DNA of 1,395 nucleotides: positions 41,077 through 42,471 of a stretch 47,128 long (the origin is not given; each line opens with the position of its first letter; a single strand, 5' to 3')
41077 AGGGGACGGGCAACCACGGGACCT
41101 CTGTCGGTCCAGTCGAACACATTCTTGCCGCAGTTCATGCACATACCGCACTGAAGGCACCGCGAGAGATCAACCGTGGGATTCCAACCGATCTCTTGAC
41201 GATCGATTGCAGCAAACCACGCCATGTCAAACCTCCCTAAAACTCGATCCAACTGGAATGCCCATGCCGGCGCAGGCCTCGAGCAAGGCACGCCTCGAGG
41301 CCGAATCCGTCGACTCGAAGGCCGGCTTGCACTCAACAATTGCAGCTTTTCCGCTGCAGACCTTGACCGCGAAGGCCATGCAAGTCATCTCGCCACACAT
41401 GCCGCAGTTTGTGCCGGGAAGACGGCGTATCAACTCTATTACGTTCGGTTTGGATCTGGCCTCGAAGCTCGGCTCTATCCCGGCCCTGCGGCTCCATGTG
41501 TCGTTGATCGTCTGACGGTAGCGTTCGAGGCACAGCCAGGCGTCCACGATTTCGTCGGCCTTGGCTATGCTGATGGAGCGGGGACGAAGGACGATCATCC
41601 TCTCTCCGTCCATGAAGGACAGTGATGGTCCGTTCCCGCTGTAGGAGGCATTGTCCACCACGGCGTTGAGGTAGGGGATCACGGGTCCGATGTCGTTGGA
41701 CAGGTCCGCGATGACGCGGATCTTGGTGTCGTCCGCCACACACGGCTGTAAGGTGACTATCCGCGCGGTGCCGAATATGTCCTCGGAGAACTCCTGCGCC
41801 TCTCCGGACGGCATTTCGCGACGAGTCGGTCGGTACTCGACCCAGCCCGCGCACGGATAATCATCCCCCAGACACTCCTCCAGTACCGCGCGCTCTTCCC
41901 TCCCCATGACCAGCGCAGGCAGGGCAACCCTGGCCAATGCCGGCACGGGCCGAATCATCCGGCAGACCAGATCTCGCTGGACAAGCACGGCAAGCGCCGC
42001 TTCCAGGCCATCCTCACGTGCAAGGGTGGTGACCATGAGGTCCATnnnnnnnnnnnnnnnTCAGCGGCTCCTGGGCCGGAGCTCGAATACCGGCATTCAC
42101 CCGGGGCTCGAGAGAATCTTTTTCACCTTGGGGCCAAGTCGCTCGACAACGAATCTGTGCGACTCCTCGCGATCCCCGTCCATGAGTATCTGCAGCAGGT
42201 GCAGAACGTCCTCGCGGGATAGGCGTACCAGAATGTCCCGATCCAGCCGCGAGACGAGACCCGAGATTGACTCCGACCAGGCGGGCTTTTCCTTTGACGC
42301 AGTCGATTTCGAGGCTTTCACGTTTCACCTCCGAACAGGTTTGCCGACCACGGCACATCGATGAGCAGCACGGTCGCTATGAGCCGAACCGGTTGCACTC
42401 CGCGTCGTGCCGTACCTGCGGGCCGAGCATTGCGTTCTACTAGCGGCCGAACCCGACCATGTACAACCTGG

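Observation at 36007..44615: ArsR/Crp-controlled cluster joining YeeE/YedE, two TauE/SafE, rhodanese, two FmdE-like Zn-ribbon proteins, Fe-S proteins and a DUF2490 OM protein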

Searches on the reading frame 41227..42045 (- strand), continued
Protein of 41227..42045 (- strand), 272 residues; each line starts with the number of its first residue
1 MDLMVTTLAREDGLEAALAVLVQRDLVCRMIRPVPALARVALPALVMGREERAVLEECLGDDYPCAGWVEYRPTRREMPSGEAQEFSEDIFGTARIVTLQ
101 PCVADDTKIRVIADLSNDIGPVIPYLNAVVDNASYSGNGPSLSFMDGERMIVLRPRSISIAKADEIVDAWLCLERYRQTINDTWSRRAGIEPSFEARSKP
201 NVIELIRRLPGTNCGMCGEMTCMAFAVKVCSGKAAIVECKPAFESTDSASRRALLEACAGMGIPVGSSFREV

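Call 95: search_protein_families(library=ncbifam, alignment_id=A3, max_evalue=1e-20)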
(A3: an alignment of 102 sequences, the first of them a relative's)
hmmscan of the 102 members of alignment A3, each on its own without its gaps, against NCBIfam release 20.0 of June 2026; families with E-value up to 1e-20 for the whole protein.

A. member 1, L010:18965-19810:+ (281 aa): 7 families
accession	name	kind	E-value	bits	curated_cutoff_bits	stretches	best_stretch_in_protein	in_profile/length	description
NF008823.0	PRK11873.1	subfamily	1.6e-93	313.1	263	1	5-280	2-268/272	arsenite methyltransferase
NF041537.1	ArsM_AhpD_UU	exception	3.9e-46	157.4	510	1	4-233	7-225/345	arsenite methyltransferase/AhpD domain selenoprotein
NF047649.1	MTase_UXPK_star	exception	7.2e-44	149.9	460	1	5-217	8-210/283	methyltransferase/UXPK-star double selenoprotein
NF041536.1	ArsM_DUF2284_UU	exception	7.4e-41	139.9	575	1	4-238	7-230/459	arsenite methyltransferase/DUF2284 domain selenoprotein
NF040538.1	methyl_ArsM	equivalog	3.2e-37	128.5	500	0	65-148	48-129/356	arsinothricin biosynthesis methyltransferase ArsM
NF045667.1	MTase_DVU1556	equivalog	1e-24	87.2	155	1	74-242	16-172/213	DVU_1556 family methyltransferase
NF040539.1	AST_met_ArsM_2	exception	5.4e-23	82.2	240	1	83-237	59-212/262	putative arsinothricin biosynthesis methyltransferase ArsM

B. families by the number of members that match (of 102 scanned): 21 families
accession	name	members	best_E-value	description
TIGR00832.1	acr3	49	7.7e-141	ACR3 family arsenite efflux transporter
TIGR02691.1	arsC_pI258_fam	24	1.1e-48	arsenate reductase (thioredoxin)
NF010053.0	PRK13530.1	23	8.9e-44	arsenate reductase (thioredoxin)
NF008823.0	PRK11873.1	22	8.3e-106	arsenite methyltransferase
NF041537.1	ArsM_AhpD_UU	21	2e-55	arsenite methyltransferase/AhpD domain selenoprotein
NF047649.1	MTase_UXPK_star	21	7.1e-55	methyltransferase/UXPK-star double selenoprotein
NF041536.1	ArsM_DUF2284_UU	21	9.2e-48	arsenite methyltransferase/DUF2284 domain selenoprotein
NF040538.1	methyl_ArsM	21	5.2e-45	arsinothricin biosynthesis methyltransferase ArsM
NF045667.1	MTase_DVU1556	21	3.4e-29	DVU_1556 family methyltransferase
NF038099.1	AsSugarArsM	18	2.5e-29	arsenosugar biosynthesis arsenite methyltransferase ArsM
TIGR02689.1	ars_reduc_gluta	18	1e-28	arsenate reductase, glutathione/glutaredoxin type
NF040539.1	AST_met_ArsM_2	14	2e-27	putative arsinothricin biosynthesis methyltransferase ArsM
TIGR01934.1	MenG_MenH_UbiE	1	1.1e-70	ubiquinone/menaquinone biosynthesis methyltransferase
NF001244.0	PRK00216.1-5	1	5.9e-67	bifunctional demethylmenaquinone methyltransferase/2-methoxy-6-polyprenyl-1,4-benzoquinol methylase UbiE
NF001243.0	PRK00216.1-4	1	1.2e-57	demethylmenaquinone methyltransferase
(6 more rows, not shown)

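Call 97: search_protein_families(library=pfam, proteins=[L002:5335-5856:-], max_evalue=10)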
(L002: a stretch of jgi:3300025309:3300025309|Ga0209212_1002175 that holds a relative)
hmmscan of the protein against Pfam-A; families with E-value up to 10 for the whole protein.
L002:5335-5856:- (173 aa): 1 family
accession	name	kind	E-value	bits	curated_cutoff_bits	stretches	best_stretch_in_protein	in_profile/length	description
PF04060.18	FeS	-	1e-12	48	23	1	122-153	1-32/33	Putative Fe-S cluster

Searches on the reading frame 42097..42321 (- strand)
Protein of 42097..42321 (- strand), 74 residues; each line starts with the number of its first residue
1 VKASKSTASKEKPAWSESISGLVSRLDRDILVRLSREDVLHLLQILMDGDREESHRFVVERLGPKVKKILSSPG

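Call 3: search_protein_families(library=pfam, proteins=[window:42097-42321:-], max_evalue=0.01)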
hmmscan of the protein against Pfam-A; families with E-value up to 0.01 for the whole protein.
window:42097-42321:- (74 aa): 0 families

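Call 5: search_protein_families(library=ncbifam, proteins=[window:42097-42321:-], max_evalue=0.01)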
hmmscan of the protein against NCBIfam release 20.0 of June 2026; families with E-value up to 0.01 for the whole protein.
window:42097-42321:- (74 aa): 0 families

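Call 90: search_protein_families(library=pfam, proteins=[window:42097-42321:-], max_evalue=10)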
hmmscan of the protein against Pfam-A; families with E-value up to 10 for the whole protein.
window:42097-42321:- (74 aa): 1 family
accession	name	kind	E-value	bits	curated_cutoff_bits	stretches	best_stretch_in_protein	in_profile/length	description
PF18162.6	Arc_C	-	0.077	13.3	31.9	1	44-73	33-63/83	Arc C-lobe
